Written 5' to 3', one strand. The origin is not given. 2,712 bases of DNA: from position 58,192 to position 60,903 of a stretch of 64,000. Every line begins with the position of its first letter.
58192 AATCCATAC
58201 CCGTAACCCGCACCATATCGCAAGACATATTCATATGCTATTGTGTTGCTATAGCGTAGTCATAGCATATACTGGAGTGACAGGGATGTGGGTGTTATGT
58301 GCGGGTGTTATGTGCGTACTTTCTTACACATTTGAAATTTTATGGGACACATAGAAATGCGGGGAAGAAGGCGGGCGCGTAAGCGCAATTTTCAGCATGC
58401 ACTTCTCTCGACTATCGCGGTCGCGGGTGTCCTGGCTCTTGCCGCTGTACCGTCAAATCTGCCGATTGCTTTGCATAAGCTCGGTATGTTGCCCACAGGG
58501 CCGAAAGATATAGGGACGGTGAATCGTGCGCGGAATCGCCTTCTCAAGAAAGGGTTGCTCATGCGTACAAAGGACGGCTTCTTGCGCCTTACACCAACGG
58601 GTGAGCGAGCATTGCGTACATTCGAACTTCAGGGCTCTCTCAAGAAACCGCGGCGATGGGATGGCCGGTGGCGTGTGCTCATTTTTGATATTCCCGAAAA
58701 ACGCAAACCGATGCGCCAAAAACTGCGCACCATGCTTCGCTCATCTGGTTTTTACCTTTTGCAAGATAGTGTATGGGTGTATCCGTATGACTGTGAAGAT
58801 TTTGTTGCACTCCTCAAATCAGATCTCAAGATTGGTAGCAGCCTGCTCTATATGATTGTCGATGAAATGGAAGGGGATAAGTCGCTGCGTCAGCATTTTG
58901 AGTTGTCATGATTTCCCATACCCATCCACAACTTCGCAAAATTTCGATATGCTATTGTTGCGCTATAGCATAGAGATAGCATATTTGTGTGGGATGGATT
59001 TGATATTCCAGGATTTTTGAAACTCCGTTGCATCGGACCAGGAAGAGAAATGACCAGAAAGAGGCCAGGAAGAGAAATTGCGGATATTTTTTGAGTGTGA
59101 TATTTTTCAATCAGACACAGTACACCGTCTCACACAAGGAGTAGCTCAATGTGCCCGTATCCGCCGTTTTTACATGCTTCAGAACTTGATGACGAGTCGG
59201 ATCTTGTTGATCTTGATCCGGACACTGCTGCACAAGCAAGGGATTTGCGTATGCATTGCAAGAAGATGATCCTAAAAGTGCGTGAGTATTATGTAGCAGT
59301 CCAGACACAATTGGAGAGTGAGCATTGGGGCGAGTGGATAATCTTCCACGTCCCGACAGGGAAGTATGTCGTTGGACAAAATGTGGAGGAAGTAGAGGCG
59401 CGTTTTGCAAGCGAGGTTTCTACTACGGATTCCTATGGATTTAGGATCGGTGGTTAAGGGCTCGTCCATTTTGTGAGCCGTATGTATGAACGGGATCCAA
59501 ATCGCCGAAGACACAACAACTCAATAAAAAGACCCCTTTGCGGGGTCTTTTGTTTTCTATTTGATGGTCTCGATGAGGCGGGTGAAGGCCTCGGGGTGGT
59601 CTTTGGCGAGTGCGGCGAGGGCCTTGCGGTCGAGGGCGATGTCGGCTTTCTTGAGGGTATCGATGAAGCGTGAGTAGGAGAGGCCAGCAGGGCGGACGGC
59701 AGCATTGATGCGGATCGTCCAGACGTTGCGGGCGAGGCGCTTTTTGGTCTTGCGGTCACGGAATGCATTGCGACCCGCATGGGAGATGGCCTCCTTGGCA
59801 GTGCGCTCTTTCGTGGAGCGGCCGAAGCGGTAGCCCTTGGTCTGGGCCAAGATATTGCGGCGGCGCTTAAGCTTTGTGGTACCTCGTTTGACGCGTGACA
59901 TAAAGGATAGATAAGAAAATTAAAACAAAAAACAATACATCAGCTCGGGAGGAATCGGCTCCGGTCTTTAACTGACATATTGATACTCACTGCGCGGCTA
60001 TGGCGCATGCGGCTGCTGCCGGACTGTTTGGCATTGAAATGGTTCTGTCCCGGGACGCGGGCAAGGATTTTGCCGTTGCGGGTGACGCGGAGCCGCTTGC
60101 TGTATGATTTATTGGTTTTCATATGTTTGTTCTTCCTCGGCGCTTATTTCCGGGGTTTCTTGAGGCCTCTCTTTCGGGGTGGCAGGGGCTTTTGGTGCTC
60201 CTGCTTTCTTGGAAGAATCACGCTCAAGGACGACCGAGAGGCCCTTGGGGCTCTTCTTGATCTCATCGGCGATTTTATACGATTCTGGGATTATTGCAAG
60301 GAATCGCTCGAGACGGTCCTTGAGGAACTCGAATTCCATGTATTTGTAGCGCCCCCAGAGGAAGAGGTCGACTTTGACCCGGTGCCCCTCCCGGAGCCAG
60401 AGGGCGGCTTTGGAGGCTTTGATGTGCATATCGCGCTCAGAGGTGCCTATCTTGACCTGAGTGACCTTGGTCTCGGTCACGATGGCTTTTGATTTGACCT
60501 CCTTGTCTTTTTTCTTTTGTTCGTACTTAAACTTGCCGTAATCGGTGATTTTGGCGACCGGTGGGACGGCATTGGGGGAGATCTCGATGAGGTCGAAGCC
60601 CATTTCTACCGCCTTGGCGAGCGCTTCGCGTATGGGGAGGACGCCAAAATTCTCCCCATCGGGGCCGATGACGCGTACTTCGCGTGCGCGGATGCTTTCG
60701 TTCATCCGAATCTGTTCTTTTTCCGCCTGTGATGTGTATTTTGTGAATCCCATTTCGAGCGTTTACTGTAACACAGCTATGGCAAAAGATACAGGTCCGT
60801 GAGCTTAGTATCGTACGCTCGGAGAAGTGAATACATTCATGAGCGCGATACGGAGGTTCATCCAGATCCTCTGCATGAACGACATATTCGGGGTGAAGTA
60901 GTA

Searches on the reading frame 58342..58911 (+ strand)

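Call 68: search_protein_families(library=pfam, proteins=[window:58342-58911:+], max_evalue=0.01)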
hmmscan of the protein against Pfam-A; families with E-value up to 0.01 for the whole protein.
window:58342-58911:+ (189 aa): 2 families
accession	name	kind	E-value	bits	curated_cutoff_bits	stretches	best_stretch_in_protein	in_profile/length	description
PF20803.2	PaaX_M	-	8.1e-21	74.4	24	1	104-177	2-75/83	PaaX protein central Cas2-like domain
PF14338.12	Mrr_N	-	0.0034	17.9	29.5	1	57-92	51-86/87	Mrr N-terminal domain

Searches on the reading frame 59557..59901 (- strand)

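Call 68: search_protein_families(library=pfam, proteins=[window:59557-59901:-], max_evalue=0.01)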
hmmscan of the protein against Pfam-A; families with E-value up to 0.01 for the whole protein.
window:59557-59901:- (114 aa): 1 family
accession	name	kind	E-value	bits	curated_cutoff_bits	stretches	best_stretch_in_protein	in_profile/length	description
PF00453.23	Ribosomal_L20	-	1.1e-33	116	30.8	1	3-109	1-107/107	Ribosomal protein L20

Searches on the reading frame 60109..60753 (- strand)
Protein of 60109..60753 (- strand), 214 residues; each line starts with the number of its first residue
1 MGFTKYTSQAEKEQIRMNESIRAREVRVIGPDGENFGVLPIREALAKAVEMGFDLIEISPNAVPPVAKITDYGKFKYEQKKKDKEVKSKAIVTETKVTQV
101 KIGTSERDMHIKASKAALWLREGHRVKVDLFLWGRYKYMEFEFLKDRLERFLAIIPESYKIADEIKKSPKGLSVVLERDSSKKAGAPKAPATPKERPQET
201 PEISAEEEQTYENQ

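Call 68: search_protein_families(library=pfam, proteins=[window:60109-60753:-], max_evalue=0.01)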
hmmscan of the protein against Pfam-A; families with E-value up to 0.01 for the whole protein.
window:60109-60753:- (214 aa): 2 families
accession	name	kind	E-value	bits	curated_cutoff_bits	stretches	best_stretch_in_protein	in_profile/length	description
PF05198.21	IF3_N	-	3.4e-31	107.7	26.9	1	17-85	1-69/70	Translation initiation factor IF-3, N-terminal domain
PF00707.27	IF3_C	-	3.9e-07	30.4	34.8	1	94-177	2-84/86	Translation initiation factor IF-3, C-terminal domain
